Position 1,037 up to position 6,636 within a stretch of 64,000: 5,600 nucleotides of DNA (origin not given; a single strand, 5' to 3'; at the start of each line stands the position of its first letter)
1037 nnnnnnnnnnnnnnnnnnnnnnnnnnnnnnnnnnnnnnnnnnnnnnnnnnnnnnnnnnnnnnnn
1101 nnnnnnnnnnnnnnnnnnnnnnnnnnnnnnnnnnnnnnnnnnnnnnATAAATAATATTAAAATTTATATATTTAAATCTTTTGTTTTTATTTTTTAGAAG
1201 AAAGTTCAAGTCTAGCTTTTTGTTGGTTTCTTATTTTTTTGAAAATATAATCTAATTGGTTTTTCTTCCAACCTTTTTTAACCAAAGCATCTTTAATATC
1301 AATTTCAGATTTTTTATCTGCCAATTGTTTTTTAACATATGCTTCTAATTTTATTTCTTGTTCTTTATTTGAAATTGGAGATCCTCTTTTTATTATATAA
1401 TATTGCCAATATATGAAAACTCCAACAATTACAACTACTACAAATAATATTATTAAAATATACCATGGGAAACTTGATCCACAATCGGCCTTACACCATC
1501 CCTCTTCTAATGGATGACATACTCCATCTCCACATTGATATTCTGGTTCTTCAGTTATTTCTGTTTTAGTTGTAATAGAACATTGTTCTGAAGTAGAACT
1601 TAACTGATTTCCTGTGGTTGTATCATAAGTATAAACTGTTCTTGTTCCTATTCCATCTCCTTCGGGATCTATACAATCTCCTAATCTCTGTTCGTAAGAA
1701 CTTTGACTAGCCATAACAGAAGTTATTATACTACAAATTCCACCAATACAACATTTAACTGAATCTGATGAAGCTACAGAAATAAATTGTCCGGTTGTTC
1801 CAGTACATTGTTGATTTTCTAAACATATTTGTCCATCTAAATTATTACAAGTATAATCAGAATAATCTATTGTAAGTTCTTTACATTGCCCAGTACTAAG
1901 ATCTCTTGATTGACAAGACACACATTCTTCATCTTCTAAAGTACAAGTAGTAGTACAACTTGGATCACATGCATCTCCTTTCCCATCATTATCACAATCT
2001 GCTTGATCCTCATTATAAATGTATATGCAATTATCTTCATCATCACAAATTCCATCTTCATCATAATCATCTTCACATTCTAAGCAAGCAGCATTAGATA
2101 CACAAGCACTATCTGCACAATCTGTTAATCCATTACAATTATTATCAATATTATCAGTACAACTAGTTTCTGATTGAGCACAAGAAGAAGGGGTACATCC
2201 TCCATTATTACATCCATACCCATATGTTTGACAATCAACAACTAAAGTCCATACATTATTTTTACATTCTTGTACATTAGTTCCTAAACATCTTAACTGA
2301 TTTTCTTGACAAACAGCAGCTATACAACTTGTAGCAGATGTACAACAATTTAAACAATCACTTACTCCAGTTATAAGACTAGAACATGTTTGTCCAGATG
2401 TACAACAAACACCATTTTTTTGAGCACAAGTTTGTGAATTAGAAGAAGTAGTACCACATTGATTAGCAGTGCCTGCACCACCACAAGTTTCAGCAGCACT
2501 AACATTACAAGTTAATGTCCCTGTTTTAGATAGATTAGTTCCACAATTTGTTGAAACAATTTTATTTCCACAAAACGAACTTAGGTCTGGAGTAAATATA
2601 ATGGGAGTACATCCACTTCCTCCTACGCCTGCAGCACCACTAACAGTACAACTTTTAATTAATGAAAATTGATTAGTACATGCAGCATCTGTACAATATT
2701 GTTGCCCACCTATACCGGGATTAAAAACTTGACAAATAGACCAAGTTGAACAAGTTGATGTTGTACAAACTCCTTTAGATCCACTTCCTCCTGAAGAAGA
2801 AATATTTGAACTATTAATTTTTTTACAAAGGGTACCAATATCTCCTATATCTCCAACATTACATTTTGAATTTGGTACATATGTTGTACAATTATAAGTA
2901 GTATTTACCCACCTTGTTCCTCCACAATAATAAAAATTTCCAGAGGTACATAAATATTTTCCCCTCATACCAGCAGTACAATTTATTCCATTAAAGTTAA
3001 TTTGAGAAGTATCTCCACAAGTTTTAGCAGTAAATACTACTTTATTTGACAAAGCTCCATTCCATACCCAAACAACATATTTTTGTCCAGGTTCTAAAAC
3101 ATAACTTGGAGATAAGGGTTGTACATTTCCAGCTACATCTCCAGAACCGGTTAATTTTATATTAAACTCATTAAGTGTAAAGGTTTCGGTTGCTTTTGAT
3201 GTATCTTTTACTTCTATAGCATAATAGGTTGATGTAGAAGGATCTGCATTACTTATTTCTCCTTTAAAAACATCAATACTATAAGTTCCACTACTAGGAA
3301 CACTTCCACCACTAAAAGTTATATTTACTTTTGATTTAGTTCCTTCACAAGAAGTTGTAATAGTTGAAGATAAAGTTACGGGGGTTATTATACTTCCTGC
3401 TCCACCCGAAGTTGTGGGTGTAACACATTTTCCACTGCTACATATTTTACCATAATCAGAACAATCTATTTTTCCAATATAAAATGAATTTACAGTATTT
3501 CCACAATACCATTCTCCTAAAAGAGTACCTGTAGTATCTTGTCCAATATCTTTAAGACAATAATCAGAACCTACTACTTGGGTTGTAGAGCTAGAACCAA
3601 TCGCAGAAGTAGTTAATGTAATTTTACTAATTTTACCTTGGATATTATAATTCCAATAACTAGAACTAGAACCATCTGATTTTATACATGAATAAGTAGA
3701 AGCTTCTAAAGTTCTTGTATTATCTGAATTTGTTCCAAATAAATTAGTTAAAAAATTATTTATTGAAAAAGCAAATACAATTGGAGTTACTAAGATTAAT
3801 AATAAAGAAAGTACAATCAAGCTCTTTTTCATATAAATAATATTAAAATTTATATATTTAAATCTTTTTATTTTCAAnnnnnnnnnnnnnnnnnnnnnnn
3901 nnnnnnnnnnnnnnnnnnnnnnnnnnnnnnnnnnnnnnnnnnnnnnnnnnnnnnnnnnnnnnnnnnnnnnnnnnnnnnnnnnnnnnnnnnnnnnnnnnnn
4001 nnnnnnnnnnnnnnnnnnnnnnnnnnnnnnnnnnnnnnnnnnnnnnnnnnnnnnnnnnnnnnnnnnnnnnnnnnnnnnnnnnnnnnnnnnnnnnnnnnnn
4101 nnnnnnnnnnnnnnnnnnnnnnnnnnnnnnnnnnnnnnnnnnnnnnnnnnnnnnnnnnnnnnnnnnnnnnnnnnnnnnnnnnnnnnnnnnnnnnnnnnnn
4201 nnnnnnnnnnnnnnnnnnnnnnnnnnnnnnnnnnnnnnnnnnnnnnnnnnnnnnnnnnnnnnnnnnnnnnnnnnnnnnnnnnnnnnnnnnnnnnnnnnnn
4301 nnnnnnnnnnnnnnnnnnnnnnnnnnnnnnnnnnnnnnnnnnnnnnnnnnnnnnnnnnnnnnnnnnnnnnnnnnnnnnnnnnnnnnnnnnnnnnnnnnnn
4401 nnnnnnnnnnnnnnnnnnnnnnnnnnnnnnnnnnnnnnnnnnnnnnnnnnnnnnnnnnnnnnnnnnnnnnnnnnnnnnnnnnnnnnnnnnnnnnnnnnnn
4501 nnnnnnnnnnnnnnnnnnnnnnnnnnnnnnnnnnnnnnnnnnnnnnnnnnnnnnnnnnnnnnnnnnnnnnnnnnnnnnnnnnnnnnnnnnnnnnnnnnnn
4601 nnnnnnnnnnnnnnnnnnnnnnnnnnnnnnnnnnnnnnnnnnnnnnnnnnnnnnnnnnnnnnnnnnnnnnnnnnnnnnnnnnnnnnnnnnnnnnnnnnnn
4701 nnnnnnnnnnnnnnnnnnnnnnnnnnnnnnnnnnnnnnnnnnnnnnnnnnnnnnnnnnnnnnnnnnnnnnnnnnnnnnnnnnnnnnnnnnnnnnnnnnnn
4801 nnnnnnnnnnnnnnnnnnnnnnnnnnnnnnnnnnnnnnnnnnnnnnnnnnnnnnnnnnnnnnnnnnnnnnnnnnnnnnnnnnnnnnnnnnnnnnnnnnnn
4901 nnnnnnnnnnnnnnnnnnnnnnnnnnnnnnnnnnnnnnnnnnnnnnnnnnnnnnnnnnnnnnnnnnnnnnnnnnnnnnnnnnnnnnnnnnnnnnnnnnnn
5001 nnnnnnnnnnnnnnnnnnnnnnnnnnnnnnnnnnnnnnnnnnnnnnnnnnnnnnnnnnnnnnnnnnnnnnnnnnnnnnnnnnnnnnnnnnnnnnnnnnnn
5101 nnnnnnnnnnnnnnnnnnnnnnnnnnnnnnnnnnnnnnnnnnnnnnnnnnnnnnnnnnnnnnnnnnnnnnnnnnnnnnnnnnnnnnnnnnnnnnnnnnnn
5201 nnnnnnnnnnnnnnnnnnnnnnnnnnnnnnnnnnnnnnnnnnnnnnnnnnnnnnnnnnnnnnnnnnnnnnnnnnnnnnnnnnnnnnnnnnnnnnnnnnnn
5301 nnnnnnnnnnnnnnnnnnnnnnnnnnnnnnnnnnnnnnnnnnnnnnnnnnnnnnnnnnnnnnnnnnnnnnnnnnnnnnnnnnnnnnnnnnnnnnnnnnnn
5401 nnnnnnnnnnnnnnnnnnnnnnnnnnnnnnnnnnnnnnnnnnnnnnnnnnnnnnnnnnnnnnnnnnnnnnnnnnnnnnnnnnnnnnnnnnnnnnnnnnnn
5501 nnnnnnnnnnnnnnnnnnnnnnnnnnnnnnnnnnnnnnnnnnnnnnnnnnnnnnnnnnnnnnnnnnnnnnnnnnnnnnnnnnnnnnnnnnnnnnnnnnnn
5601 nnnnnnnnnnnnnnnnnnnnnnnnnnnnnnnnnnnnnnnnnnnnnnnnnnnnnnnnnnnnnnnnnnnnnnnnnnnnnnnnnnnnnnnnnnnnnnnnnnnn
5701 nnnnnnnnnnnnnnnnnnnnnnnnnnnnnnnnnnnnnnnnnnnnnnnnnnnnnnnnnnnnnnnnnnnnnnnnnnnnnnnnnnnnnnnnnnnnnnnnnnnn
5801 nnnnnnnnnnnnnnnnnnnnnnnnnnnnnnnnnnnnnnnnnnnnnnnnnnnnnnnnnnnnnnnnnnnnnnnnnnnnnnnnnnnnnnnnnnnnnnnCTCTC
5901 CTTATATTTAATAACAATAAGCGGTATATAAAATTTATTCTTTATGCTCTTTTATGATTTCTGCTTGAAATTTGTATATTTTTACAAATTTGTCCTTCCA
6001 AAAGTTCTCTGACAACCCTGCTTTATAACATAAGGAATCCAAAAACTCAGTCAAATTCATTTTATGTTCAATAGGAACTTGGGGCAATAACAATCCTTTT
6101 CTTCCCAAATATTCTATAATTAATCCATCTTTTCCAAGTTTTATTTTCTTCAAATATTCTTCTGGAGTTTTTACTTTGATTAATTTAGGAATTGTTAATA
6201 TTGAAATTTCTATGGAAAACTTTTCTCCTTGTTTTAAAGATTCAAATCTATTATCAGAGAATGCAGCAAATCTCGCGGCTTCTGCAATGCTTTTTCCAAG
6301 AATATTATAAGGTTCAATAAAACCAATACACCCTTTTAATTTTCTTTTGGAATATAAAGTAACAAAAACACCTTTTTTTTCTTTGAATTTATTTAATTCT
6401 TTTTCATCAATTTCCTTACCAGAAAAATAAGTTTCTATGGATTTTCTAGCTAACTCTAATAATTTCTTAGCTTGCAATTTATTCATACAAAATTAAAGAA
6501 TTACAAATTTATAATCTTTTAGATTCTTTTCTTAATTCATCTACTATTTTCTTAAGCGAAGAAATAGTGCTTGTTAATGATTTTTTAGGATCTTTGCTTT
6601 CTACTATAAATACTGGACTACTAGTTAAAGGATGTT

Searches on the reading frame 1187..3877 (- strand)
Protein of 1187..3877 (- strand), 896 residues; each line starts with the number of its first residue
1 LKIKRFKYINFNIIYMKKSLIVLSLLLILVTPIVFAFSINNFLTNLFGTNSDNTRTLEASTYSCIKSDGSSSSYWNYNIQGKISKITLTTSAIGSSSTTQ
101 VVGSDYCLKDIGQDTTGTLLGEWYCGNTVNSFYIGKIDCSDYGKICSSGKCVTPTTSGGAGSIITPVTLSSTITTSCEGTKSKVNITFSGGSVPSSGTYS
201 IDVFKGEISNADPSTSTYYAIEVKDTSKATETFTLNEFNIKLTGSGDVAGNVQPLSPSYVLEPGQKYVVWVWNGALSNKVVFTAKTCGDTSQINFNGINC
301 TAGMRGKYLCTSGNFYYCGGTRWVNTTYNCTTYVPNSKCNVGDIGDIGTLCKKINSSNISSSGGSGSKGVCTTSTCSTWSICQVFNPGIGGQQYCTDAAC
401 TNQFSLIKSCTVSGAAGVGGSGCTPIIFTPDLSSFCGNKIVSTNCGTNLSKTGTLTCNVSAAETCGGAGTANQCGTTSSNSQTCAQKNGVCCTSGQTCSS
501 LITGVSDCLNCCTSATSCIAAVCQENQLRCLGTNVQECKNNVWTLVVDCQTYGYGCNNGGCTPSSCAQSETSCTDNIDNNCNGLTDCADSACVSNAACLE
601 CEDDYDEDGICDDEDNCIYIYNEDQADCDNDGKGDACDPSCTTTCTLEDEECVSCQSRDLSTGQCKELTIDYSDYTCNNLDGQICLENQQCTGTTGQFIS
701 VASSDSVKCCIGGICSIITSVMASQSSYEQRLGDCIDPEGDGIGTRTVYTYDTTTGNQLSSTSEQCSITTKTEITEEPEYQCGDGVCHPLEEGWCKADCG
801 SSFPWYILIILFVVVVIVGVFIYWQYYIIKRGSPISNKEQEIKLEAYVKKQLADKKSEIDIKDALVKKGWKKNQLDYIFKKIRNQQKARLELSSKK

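Call 30: search_protein_families(library=pfam, proteins=[window:1187-3877:-], max_evalue=0.01)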
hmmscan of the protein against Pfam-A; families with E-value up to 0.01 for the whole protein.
window:1187-3877:- (896 aa): 2 families
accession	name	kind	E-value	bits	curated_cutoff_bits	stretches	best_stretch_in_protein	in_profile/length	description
PF25425.1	YfjL_N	-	0.0065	17.2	27.8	1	807-860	5-54/97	YfjL-like, N-terminal domain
PF02412.23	TSP_3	-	0.0067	16.5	25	0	601-625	12-36/36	Thrombospondin type 3 repeat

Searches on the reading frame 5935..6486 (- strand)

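Call 30: search_protein_families(library=pfam, proteins=[window:5935-6486:-], max_evalue=0.01)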
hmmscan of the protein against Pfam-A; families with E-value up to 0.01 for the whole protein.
window:5935-6486:- (183 aa): 1 family
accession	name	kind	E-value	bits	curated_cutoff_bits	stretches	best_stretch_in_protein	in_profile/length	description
PF01871.22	AMMECR1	-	2.2e-45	154.6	25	1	10-177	1-167/168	AMMECR1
